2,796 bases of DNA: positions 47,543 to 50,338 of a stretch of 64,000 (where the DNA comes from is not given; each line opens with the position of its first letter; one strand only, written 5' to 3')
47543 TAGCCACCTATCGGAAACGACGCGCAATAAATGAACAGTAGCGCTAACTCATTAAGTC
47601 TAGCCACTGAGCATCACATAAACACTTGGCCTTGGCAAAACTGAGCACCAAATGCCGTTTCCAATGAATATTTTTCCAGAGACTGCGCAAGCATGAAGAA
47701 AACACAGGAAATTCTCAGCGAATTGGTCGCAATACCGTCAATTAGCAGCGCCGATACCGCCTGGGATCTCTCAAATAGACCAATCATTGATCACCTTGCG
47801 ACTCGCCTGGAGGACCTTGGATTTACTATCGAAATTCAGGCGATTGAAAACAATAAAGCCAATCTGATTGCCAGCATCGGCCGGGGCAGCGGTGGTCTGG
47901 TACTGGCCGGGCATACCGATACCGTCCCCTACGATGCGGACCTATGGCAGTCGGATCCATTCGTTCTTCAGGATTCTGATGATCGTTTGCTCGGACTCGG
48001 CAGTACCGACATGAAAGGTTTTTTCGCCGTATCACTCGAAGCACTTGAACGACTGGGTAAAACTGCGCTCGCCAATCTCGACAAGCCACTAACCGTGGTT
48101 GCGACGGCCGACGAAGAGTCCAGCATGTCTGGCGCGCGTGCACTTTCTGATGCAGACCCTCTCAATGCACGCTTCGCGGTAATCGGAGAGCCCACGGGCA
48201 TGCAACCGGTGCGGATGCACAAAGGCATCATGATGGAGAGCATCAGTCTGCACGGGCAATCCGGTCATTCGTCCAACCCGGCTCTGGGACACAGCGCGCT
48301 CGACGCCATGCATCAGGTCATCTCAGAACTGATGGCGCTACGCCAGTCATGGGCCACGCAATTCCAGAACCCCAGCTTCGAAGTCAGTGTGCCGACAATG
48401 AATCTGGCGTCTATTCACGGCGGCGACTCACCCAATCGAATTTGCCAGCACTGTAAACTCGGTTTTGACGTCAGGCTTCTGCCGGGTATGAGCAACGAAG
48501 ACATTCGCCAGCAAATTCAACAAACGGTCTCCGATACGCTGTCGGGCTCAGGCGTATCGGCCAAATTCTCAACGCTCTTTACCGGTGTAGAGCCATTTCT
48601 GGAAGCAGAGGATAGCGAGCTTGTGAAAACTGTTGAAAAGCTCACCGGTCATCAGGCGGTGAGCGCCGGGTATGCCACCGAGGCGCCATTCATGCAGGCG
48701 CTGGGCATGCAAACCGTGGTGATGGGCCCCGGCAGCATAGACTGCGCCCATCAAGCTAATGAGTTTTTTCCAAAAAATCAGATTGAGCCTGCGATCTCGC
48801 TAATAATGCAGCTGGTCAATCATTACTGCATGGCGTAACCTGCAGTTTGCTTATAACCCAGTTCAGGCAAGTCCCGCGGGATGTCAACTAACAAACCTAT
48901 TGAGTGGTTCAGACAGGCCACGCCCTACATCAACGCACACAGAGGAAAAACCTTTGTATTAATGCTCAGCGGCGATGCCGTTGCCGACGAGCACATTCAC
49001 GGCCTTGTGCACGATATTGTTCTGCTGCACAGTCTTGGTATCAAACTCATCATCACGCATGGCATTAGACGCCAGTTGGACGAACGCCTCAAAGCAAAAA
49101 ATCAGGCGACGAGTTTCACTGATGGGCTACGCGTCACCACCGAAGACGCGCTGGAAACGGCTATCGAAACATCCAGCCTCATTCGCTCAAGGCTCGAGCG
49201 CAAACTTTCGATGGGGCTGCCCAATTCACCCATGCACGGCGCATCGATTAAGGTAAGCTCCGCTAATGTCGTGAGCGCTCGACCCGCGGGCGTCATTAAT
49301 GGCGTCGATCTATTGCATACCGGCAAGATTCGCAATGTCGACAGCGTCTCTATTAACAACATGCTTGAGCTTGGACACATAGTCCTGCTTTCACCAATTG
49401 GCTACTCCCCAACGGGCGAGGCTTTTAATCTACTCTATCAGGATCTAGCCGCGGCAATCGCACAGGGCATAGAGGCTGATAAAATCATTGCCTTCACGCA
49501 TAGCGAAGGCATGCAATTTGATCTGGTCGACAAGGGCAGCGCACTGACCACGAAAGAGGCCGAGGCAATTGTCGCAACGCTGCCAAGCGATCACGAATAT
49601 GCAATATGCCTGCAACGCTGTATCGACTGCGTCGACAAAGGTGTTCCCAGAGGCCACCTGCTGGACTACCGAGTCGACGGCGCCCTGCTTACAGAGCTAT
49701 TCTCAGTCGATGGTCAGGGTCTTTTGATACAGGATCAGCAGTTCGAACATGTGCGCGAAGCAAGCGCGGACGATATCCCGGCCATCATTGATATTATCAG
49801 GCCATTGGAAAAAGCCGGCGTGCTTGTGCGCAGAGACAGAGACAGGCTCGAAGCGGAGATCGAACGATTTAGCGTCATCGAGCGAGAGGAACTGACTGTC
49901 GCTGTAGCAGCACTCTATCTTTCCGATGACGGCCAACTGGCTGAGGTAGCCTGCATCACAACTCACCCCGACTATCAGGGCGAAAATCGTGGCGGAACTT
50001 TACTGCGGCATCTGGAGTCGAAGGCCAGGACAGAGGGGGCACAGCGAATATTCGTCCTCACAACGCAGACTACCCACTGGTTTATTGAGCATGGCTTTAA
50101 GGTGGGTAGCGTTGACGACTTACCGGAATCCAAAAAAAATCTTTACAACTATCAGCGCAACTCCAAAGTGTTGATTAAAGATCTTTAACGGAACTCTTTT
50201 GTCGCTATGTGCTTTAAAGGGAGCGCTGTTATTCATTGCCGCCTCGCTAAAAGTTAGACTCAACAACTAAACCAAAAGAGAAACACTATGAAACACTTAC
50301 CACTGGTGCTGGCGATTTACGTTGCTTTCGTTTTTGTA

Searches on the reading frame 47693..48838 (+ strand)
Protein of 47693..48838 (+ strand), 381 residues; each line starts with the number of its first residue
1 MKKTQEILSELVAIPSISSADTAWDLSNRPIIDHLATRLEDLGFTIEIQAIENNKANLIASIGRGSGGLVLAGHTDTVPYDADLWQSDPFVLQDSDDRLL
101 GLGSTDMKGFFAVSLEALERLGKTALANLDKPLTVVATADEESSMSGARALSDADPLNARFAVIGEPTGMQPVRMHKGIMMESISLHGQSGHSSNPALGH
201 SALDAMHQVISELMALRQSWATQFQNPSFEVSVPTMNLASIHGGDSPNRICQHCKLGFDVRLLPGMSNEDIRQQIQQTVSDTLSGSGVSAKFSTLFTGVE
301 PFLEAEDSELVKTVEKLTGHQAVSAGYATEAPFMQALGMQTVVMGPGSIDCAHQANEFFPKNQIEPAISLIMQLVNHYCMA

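Call 78: search_protein_families(library=ncbifam, proteins=[window:47693-48838:+], max_evalue=1e-10)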
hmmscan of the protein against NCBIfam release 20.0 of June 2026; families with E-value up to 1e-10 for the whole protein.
window:47693-48838:+ (381 aa): 40 families (the best 25 are shown)
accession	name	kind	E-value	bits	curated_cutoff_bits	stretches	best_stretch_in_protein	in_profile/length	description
NF003474.0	PRK05111.1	equivalog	4.3e-156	519.6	460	1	3-380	7-382/383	acetylornithine deacetylase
TIGR01892.1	AcOrn-deacetyl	equivalog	2.1e-108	362.6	297.7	1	6-375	1-365/365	acetylornithine deacetylase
NF005710.0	PRK07522.1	subfamily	3.5e-82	276.6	412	1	3-379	9-389/391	acetylornithine deacetylase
TIGR01910.1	DapE-ArgE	subfamily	1.5e-53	182.4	217.6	1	6-365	2-368/373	ArgE/DapE family deacylase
NF006365.0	PRK08588.1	subfamily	8.5e-50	170.1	289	1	2-378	7-380/383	succinyl-diaminopimelate desuccinylase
NF006399.0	PRK08651.1-2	equivalog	8.2e-45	153.5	381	1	5-376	7-402/405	succinyl-diaminopimelate desuccinylase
NF006439.0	PRK08737.1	equivalog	1.2e-39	136.5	345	1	6-376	7-362/364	acetylornithine deacetylase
NF006402.0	PRK08651.1-5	equivalog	5.8e-37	127.5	369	1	33-371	26-360/369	succinyl-diaminopimelate desuccinylase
NF009557.0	PRK13009.1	equivalog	3.8e-36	125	284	1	3-377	4-373/377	succinyl-diaminopimelate desuccinylase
NF009555.0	PRK13004.1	equivalog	2e-35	122.5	321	1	4-379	17-396/399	YgeY family selenium metabolism-linked hydrolase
TIGR01246.1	dapE_proteo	equivalog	1.3e-33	116.5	361.8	1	6-372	3-364/370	succinyl-diaminopimelate desuccinylase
NF006400.0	PRK08651.1-3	equivalog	1.7e-33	116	374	1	2-377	10-405/410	succinyl-diaminopimelate desuccinylase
TIGR01900.1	dapE-gram_pos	equivalog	6e-33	114.2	304.2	1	3-369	4-344/351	succinyl-diaminopimelate desuccinylase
NF005373.0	PRK06915.1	equivalog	5e-28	98.2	428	1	57-379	82-418/422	peptidase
NF005306.0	PRK06837.1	subfamily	1e-27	97.1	376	1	66-284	93-323/427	ArgE/DapE family deacylase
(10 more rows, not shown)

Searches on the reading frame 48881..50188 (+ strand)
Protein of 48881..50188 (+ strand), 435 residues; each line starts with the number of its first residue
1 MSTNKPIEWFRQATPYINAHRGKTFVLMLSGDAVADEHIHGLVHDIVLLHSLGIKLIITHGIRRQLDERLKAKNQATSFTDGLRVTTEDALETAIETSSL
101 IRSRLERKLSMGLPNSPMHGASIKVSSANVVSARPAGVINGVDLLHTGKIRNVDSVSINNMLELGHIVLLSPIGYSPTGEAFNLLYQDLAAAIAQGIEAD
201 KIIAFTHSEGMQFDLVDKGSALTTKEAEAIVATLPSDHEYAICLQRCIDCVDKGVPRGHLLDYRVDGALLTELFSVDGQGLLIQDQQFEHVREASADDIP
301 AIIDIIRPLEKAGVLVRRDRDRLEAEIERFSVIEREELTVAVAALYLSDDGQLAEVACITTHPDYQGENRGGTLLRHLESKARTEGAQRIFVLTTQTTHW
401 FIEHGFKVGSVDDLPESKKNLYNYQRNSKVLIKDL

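Call 78: search_protein_families(library=ncbifam, proteins=[window:48881-50188:+], max_evalue=1e-10)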
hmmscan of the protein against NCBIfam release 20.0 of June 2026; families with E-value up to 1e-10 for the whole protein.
window:48881-50188:+ (435 aa): 7 families
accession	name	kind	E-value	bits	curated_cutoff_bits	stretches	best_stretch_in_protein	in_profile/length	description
NF003641.0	PRK05279.1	equivalog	2.1e-166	554.1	344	1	3-435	6-441/441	amino-acid N-acetyltransferase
TIGR01890.1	N-Ac-Glu-synth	equivalog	6.4e-152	506.4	202.85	1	7-435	2-429/429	amino-acid N-acetyltransferase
TIGR00761.1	argB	equivalog_domain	5.8e-21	75.1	151.3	1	31-257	7-228/231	acetylglutamate kinase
NF003387.0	PRK04531.1-2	equivalog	4.9e-18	64.8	426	1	21-215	34-218/441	acetylglutamate kinase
NF005840.0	PRK07757.1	equivalog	8.7e-18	64.7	154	1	290-416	4-128/153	N-acetyltransferase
NF008964.0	PRK12308.1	equivalog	5.6e-16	58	657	1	284-417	459-590/624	argininosuccinate lyase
NF005921.0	PRK07922.1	equivalog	1.7e-13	50.5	180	1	288-408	6-125/170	amino-acid N-acetyltransferase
